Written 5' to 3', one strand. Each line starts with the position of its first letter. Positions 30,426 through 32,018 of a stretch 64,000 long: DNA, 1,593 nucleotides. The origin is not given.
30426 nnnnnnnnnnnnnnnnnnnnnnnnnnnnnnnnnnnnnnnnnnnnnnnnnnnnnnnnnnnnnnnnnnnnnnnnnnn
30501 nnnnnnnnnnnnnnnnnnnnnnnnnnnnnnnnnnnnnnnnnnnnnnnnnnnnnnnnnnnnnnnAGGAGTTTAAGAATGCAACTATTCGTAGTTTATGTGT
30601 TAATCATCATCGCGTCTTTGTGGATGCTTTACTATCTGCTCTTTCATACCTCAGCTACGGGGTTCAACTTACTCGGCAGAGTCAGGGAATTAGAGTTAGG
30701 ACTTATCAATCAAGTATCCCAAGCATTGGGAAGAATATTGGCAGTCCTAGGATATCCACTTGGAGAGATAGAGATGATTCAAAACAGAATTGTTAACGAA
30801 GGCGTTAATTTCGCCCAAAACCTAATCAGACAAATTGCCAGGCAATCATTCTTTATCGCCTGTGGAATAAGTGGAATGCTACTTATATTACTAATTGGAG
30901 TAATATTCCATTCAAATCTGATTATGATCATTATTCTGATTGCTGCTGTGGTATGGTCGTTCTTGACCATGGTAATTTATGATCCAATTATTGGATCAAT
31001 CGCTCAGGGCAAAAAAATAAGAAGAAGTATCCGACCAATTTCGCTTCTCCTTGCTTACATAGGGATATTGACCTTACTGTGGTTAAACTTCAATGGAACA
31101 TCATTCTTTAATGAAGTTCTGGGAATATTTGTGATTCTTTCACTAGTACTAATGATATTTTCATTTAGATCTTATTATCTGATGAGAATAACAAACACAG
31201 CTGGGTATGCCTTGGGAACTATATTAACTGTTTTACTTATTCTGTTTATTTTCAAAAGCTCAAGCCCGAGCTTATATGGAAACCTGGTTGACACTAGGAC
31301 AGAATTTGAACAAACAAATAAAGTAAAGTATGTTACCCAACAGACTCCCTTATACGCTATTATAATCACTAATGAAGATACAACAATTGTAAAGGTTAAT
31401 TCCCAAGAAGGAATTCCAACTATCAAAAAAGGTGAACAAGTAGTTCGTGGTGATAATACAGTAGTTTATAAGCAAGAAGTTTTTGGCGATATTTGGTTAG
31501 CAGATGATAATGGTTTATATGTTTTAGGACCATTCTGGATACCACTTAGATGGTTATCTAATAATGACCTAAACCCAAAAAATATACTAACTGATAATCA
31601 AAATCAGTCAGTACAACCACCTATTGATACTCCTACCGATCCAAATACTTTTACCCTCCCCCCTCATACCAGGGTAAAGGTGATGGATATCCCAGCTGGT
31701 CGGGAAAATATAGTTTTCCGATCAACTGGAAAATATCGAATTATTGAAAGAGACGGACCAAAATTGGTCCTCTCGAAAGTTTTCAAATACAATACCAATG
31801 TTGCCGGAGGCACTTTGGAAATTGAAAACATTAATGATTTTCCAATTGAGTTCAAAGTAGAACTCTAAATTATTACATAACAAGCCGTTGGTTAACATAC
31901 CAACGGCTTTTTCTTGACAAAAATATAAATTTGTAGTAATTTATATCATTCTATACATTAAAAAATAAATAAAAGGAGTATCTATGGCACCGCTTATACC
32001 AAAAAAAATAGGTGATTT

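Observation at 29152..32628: Plus-strand cluster of secreted/membrane proteins with its own promoters, terminators and an operator-like palindrome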

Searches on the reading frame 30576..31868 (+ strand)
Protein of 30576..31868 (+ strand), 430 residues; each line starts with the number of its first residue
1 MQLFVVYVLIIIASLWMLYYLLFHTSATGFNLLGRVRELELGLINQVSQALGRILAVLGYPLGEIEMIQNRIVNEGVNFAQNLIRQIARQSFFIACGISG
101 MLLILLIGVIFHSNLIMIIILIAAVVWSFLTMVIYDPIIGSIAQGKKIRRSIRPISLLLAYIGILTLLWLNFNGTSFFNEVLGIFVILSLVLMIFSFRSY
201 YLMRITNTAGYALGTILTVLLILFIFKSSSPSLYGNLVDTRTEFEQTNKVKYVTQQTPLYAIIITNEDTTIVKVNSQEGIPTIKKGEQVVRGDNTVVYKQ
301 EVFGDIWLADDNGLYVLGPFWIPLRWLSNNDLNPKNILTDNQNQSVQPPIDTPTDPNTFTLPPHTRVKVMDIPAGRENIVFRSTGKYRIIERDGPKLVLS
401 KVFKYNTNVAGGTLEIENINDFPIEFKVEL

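Call 5: search_protein_families(library=pfam, proteins=[window:30576-31868:+], max_evalue=1)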
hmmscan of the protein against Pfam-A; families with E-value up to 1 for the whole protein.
window:30576-31868:+ (430 aa): 1 family
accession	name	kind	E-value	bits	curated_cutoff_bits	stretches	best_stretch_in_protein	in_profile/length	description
PF06898.16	YqfD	-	0.11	11.8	25.2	1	260-294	184-218/379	Putative stage IV sporulation protein YqfD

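Call 6: search_protein_families(library=ncbifam, proteins=[window:30576-31868:+], max_evalue=1)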
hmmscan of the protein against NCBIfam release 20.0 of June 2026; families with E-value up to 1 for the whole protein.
window:30576-31868:+ (430 aa): 1 family
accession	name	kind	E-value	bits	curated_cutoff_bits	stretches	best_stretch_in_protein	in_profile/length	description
NF047874.1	MASE3_PAS_HK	subfamily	0.054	12.3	560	1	11-239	3-237/655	MASE3 domain-containing sensor histidine kinase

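Call 10: find_homologous_proteins(query=window:30576-31868:+)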
Query window:30576-31868:+ (430 aa): 7 proteins with E <= 0.001 among 8000 candidates.
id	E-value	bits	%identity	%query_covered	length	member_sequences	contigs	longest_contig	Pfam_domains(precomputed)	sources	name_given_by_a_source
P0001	2.3e-277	938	100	100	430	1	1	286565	-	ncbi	-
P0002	2.4e-244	829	87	100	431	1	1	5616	-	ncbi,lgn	-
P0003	4.9e-235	798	86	100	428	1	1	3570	-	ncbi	-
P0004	4.4e-232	789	81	100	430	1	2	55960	-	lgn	-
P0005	1.0e-230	784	84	96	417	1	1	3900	-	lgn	-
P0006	2.5e-210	717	75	100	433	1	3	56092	-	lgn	-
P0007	7.7e-59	218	34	100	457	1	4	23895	-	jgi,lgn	-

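Call 12: find_encoding_contigs(protein=P0007, flank=8000, max_places=4)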
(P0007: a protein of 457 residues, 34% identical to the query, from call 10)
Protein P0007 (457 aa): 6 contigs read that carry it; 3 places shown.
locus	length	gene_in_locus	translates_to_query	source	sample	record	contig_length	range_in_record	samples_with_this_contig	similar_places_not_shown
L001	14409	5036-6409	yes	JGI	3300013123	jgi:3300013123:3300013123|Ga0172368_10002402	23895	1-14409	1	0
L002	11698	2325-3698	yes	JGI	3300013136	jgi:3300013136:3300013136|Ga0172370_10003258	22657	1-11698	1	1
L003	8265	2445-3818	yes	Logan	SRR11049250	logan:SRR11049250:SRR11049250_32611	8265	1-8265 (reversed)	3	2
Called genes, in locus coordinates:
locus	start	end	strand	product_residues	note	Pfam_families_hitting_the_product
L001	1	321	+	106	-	?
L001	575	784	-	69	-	-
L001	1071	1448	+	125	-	PF05198:IF3_N, PF00707:IF3_C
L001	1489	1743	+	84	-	PF01632:Ribosomal_L35p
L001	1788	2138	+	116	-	PF00453:Ribosomal_L20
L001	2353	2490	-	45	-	-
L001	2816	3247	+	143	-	PF18895:T4SS_pilin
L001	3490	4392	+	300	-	-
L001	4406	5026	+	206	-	-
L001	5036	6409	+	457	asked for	-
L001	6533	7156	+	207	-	-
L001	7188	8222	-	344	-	PF18962:Por_Secre_tail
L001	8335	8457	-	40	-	-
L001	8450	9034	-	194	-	PF01928:CYTH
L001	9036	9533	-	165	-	PF01590:GAF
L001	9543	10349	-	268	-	PF01734:Patatin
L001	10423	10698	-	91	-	-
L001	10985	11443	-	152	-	-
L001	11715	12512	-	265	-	PF01790:LGT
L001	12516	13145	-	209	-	PF13462:Thioredoxin_4, PF01323:DSBA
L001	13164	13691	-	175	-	PF12822:ECF_trnsprt (faint)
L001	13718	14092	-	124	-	PF02629:CoA_binding (weak), PF13380:CoA_binding_2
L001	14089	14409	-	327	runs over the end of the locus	PF01946:Thi4 (faint), PF00890:FAD_binding_2 (weak), PF01134:GIDA (faint), PF01266:DAO (faint), PF03486:HI0933_like (faint), PF07992:Pyr_redox_2, PF13738:Pyr_redox_3, PF00070:Pyr_redox (weak), +1 more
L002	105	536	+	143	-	PF18895:T4SS_pilin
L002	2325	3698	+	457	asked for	-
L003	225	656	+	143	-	PF18895:T4SS_pilin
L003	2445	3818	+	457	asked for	-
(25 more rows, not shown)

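Call 13: find_encoding_contigs(protein=P0006, flank=8000, max_places=3)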
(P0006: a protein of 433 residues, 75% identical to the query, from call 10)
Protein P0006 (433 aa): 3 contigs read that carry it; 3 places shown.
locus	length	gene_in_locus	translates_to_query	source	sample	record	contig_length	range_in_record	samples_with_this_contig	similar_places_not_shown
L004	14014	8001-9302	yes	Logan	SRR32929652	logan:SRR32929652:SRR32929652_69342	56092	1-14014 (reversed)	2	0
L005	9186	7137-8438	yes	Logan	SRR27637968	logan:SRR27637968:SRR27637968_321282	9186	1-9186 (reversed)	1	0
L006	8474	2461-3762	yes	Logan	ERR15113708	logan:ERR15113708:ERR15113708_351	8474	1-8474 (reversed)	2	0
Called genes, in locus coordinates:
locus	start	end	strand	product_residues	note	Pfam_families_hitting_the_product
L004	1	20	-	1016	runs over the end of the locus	PF00133:tRNA-synt_1, PF09334:tRNA-synt_1g (weak), PF08264:Anticodon_1, PF19302:DUF5915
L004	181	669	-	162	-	-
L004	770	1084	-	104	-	-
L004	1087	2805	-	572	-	PF03485:Arg_tRNA_synt_N, PF00750:tRNA-synt_1d, PF05746:DALR_1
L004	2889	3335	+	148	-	PF01668:SmpB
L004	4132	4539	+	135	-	PF05198:IF3_N, PF00707:IF3_C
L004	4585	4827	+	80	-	PF01632:Ribosomal_L35p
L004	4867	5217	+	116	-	PF00453:Ribosomal_L20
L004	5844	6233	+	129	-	PF04956:TrbC (faint), PF18895:T4SS_pilin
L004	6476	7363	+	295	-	-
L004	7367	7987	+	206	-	-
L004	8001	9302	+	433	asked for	-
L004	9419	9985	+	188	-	-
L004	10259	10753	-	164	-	PF01590:GAF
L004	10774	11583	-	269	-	PF01734:Patatin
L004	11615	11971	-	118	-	PF18895:T4SS_pilin (weak)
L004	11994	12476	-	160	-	PF09900:DUF2127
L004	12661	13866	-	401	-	PF13354:Beta-lactamase2, PF00768:Peptidase_S11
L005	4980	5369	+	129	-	PF04956:TrbC (faint), PF18895:T4SS_pilin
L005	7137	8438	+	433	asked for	-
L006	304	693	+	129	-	PF04956:TrbC (faint), PF18895:T4SS_pilin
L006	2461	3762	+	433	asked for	-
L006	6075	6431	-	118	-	PF18895:T4SS_pilin (weak)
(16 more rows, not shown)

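Call 14: find_encoding_contigs(protein=P0001, flank=10000, max_places=2)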
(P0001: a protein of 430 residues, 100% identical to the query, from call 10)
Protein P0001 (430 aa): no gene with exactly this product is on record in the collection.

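Call 31: predict_structure(alignment_id=A1)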
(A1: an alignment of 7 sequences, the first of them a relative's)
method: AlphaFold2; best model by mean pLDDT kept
length: 430 residues; sequences in the alignment: 7
mean_pLDDT: 51.0   pTM: 0.22
mean pLDDT of the five models: 51.0, 49.5, 48.3, 47.8, 44.9
residues with pLDDT >= 90: 0; 70-90: 41; 50-70: 207; < 50: 182
segments of 3 or more residues with pLDDT < 50: 1-4, 147-159, 169-178, 192-211, 226-288, 297-303, 311-317, 328-355
pLDDT, mean of each block of 10 residues (from residue 1): 52 58 50 53 65 71 72 68 58 52 54 54 54 50 48 47 51 47 51 45 42 51 49 36 32 33 32 32 42 48 50 45 48 27 28 51 69 61 69 53 58 66 70
secondary structure, 60 per line:
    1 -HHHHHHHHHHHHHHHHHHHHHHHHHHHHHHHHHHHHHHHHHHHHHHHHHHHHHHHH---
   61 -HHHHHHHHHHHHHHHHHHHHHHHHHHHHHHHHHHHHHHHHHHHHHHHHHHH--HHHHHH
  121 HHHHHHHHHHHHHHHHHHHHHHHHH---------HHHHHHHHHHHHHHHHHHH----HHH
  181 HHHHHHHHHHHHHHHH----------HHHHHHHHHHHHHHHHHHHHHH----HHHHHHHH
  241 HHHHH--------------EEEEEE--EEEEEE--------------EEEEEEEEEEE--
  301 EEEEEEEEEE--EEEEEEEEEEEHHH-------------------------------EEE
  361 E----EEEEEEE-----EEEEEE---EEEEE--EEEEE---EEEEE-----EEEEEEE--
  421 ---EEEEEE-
elements in order: H2-57 H62-112 H115-145 H155-173 H178-196 H207-228 H233-245 E260-265 E268-273 E288-298 E301-310 E313-323 E358-361 E366-372 E378-383 E387-391 E394-398 E402-406 E412-418 E424-429

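Call 32: search_protein_representatives(alignment_id=A1)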
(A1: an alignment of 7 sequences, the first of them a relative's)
Query: 7 sequences, 430 profile positions. Proteins with E-value up to 0.001 (for the whole library): 11; up to 1e-10: 7; up to 1e-30: 3. The best 11 are listed.
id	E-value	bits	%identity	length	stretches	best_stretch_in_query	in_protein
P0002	1.0e-246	835.2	-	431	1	1-430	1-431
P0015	1.4e-111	389.9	-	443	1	1-369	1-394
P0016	3.3e-38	148.2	-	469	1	14-361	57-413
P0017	1.1e-29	120.0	-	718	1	11-344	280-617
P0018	2.3e-28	115.7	-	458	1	6-287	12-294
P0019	7.4e-28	114.0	-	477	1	3-344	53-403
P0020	7.0e-14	68.0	-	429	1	4-237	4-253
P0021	6.6e-07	45.0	-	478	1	6-243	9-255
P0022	2.2e-05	40.0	-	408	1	147-320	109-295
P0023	2.8e-05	39.7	-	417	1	129-212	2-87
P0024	4.2e-04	35.8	-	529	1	91-208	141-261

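Call 35: find_homologous_proteins(query=A3, max_evalue=0.001)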
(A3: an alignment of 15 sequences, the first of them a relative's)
Query A3 (15 sequences) (430 aa, profile of the alignment): 8 proteins with E <= 0.001 among 8000 candidates.
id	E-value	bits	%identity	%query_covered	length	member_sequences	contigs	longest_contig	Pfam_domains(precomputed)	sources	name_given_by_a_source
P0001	7.1e-156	538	100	100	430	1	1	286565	-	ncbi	-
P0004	5.4e-154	532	81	100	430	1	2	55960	-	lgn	-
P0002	5.8e-154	532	87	100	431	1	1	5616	-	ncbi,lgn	-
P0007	7.4e-146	505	34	100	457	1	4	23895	-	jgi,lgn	-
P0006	1.6e-145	504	75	100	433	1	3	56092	-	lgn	-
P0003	9.7e-144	498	86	100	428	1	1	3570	-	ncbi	-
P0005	1.0e-139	485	84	96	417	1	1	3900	-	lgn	-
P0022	1.0e-72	264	33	25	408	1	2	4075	-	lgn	-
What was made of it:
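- Tried and rejected: Run with the wider C profile, it added only one protein (call 35).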

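Call 37: find_related_loci(query=A1, collection=genome_contigs, flank=10000)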
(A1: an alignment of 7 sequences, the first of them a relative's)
Query A1 (430 aa) in genome_contigs; peptide patterns used: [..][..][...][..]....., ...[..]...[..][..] (x = any residue, [..] = any of these).
43 stretches matched a pattern, but none encodes a relative of the query by tblastn (E <= 1e-3).

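Call 42: search_solved_structures(query=A3, max_evalue=10)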
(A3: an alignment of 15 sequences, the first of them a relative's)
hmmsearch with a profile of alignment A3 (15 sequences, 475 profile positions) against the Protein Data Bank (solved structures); distinct sequences matched with E-value up to 10: 7.
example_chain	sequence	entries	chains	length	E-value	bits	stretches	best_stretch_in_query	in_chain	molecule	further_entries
8qaf_A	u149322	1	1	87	0.095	14.9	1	72-130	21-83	sc-apCC-8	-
8a3k_UNK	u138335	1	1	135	0.4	12.9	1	74-129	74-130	sc-apCC-4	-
8hdu_A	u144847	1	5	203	0.61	12.3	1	57-161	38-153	De novo design cavitated protein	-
2ksd_A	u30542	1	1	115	0.92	11.7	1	16-72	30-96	Aerobic respiration control sensor protein arcB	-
3wqj_A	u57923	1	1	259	2.9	10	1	17-73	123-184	Archaerhodopsin-2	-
1vgo_A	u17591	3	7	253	3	10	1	17-73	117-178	Archaerhodopsin 2 | Archaerhodopsin-2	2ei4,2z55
6s1k_E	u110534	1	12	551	9.5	8.3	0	55-131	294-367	Methyl-accepting chemotaxis protein I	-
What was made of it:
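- On VirB6 / TrbL (PF04610) for protein C: There is no PDB sequence relative (call 42).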

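Call 51: predict_structure(alignment_id=A3)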
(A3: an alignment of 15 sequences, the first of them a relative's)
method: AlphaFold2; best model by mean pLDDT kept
length: 430 residues; sequences in the alignment: 15
mean_pLDDT: 55.5   pTM: 0.32
mean pLDDT of the five models: 55.5, 53.9, 53.8, 49.8, 49.1
residues with pLDDT >= 90: 0; 70-90: 100; 50-70: 182; < 50: 148
segments of 3 or more residues with pLDDT < 50: 146-150, 196-199, 201-211, 227-257, 262-273, 275-319, 328-355
pLDDT, mean of each block of 10 residues (from residue 1): 73 79 73 67 60 55 62 72 73 77 73 65 63 56 50 52 56 54 56 50 45 50 49 35 36 47 42 42 34 30 37 38 49 33 28 53 74 62 74 58 60 71 74
secondary structure, 60 per line:
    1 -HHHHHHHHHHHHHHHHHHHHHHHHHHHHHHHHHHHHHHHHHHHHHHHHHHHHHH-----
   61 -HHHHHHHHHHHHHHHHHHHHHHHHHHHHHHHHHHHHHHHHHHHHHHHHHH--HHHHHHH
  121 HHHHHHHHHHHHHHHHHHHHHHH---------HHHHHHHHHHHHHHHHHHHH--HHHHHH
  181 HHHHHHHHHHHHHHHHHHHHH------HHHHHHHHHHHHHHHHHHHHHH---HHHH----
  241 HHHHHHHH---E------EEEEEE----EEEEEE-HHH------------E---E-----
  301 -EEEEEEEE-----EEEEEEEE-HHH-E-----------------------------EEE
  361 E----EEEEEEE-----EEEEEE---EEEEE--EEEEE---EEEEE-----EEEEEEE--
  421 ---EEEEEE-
elements in order: H2-55 H62-111 H114-143 H153-172 H175-201 H208-229 H233-236 H241-248 E259-264 E269-274 E302-309 E315-322 E358-361 E366-372 E378-383 E387-391 E394-398 E402-406 E412-418 E424-429
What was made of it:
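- Checked: That C-terminal part is beta-rich in the low-confidence models (calls 31, 51).
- The structure models of C are poor (pLDDT 51 and 55.5, calls 31, 51).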

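Call 55: search_protein_families(library=pfam, alignment_id=A3, max_evalue=0.1)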
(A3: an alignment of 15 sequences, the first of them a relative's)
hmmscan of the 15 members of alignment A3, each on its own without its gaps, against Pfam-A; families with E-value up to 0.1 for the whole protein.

A. member 1, P0001 (430 aa): 0 families

B. families by the number of members that match (of 15 scanned): 3 families
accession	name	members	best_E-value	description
PF09858.14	DUF2085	1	0.053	Predicted membrane protein (DUF2085)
PF07653.23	SH3_2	1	0.076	Variant SH3 domain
PF07166.16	DUF1398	1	0.079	Protein of unknown function (DUF1398)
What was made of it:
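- On VirB6 / TrbL (PF04610) for protein C: No TrbL/VirB6 hit at E<=0.1 in any of the 15 family members (call 55).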

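Call 56: search_protein_families(library=phrogs, proteins=[window:30576-31868:+, L004:6476-7363:+, L004:7367-7987:+], max_evalue=0.01)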
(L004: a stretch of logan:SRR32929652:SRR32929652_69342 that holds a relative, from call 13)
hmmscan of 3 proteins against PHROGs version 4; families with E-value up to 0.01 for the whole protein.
window:30576-31868:+ (430 aa): 0 families

L004:6476-7363:+ (295 aa): 0 families

L004:7367-7987:+ (206 aa): 0 families

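Call 57: search_protein_families(library=padloc, proteins=[window:30576-31868:+, L004:6476-7363:+, L004:7367-7987:+], max_evalue=0.01)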
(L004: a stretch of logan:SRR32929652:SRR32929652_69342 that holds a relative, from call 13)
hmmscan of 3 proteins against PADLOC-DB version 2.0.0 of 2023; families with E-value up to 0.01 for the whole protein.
window:30576-31868:+ (430 aa): 0 families

L004:6476-7363:+ (295 aa): 0 families

L004:7367-7987:+ (206 aa): 0 families

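Call 59: fold_search(model_id=the predicted structure, library=pdb)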
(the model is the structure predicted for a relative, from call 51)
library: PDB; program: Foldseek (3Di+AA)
matches with E <= 10: 486; with E <= 0.001: 2
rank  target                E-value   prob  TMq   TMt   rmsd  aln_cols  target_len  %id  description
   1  6e5c_MODEL_1_A        6.7e-04  1.00  0.15  0.74   2.1        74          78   15  Solution NMR structure of a de novo designed double-stranded beta-helix (released 2018-11-07)
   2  2fqp_D                9.4e-04  1.00  0.13  0.45   5.0        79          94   15  Crystal structure of a cupin domain (bp2299) from bordetella pertussis tohama i at 1.80 A resolution (released 2006-05-16)
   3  9u8n_A                1.5e-03  1.00  0.14  0.52   4.7        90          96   18  Crystal structure of cupin-domain containing protein (AzcA) forming triazine (6-amino-4-oxo-4,5-dihydro-1,3,5-triazine (released 2026-04-01)
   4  9u8n_B                1.6e-03  1.00  0.14  0.52   4.7        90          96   18  Crystal structure of cupin-domain containing protein (AzcA) forming triazine (6-amino-4-oxo-4,5-dihydro-1,3,5-triazine (released 2026-04-01)
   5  3lag_B                1.6e-03  1.00  0.12  0.40   5.4        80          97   20  The crystal structure of a functionally unknown protein RPA4178 from Rhodopseudomonas palustris CGA009 (released 2010-01-19)
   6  9u8o_B                1.8e-03  1.00  0.13  0.51   4.8        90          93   18  Crystal structure of cupin-domain containing protein (AzcA) forming triazine (6-amino-4-oxo-4,5-dihydro-1,3,5-triazine (released 2026-04-01)
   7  3lag_A                1.9e-03  1.00  0.13  0.47   4.1        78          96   24  The crystal structure of a functionally unknown protein RPA4178 from Rhodopseudomonas palustris CGA009 (released 2010-01-19)
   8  2fqp_C                1.9e-03  1.00  0.13  0.44   5.1        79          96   15  Crystal structure of a cupin domain (bp2299) from bordetella pertussis tohama i at 1.80 A resolution (released 2006-05-16)
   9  2fqp_B                2.3e-03  1.00  0.13  0.46   4.9        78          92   14  Crystal structure of a cupin domain (bp2299) from bordetella pertussis tohama i at 1.80 A resolution (released 2006-05-16)
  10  2fqp_A                2.3e-03  1.00  0.13  0.44   5.2        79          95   15  Crystal structure of a cupin domain (bp2299) from bordetella pertussis tohama i at 1.80 A resolution (released 2006-05-16)
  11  9u8n_C                2.8e-03  1.00  0.14  0.51   4.6        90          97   18  Crystal structure of cupin-domain containing protein (AzcA) forming triazine (6-amino-4-oxo-4,5-dihydro-1,3,5-triazine (released 2026-04-01)
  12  5wsd_A                4.7e-03  1.00  0.13  0.41  17.4       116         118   16  Crystal structure of a cupin protein (tm1459) in apo form (released 2017-05-31)
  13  8awp_B                5.8e-03  1.00  0.14  0.46   3.2        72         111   18  Crystal structure of a manganese-containing cupin (tm1459) from Thermotoga maritima, variant 208 (V19I/R23H/M38I/I60F/ (released 2023-03-08)
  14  2gu9_A                7.3e-03  1.00  0.12  0.40   4.4        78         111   17  Crystal structure of XC5357 from Xanthomonas campestris: A putative tetracenomycin polyketide synthesis protein adopti (released 2006-11-07)
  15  6l2e_A                8.1e-03  1.00  0.14  0.43  17.4       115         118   15  Crystal structure of a cupin protein (tm1459, H52A mutant) in copper (Cu) substituted form (released 2020-04-01)
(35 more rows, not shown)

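Call 64: find_encoding_contigs(protein=P0022, flank=10000, max_places=3)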
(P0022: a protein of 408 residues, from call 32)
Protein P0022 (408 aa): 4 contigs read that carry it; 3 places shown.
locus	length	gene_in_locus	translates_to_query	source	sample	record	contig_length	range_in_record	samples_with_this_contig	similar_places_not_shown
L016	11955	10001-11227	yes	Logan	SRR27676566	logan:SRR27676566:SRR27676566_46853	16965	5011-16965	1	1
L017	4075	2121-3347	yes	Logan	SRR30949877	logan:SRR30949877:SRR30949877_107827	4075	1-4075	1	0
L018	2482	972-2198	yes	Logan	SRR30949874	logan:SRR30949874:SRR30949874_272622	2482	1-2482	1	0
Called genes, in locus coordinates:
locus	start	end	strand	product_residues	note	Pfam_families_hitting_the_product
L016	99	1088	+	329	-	PF00579:tRNA-synt_1b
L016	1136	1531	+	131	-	-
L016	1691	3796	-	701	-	PF00009:GTP_EFTU, PF03144:GTP_EFTU_D2, PF22042:EF-G_D2, PF14492:EFG_III, PF16658:RF3_C, PF03764:EFG_IV, PF00679:EFG_C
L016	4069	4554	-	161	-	PF00177:Ribosomal_S7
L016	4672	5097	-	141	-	PF00164:Ribosom_S12_S23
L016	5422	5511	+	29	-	-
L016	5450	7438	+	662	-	PF00912:Transgly, PF00905:Transpeptidase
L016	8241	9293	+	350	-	-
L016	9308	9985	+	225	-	-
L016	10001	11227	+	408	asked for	-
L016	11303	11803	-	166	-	PF18895:T4SS_pilin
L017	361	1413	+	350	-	-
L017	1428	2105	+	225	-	-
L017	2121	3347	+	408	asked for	-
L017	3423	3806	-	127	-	PF18895:T4SS_pilin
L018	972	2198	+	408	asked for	-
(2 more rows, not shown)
